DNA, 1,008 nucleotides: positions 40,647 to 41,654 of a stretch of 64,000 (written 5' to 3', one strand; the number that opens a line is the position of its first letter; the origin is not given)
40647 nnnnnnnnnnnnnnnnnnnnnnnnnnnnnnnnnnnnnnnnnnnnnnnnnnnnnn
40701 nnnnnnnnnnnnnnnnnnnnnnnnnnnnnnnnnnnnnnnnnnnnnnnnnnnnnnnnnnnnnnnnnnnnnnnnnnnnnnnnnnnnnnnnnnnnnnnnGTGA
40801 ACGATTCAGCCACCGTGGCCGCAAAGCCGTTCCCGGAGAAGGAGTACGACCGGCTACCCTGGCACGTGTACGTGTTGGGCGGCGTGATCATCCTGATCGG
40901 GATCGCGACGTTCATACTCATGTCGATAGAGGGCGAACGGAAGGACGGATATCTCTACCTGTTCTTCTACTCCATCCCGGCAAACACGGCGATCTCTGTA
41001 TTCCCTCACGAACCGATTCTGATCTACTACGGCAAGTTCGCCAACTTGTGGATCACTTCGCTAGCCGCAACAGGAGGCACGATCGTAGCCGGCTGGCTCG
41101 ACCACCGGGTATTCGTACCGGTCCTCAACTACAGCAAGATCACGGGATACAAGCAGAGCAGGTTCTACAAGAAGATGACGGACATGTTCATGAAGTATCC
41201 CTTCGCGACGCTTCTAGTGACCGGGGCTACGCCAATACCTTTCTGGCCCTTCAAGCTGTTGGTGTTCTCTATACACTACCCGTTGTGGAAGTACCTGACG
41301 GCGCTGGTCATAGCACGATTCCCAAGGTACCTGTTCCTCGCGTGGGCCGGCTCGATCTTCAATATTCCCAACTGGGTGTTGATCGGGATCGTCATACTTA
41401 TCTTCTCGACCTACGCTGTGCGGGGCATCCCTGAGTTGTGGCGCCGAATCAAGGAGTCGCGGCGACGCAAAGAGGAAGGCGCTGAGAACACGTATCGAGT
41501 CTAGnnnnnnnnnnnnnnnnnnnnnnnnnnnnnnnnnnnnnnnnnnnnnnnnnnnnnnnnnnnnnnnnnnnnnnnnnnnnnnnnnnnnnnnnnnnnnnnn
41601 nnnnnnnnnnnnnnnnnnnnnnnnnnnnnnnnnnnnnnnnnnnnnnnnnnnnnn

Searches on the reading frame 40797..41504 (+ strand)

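Call 11: search_protein_families(library=pfam, proteins=[window:40797-41504:+], max_evalue=0.001)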
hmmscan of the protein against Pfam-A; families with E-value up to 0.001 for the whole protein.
window:40797-41504:+ (235 aa): 1 family
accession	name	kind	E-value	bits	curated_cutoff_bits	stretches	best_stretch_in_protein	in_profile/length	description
PF09335.16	VTT_dom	-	1.7e-08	35.4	33.9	1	69-186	1-122/123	VTT domain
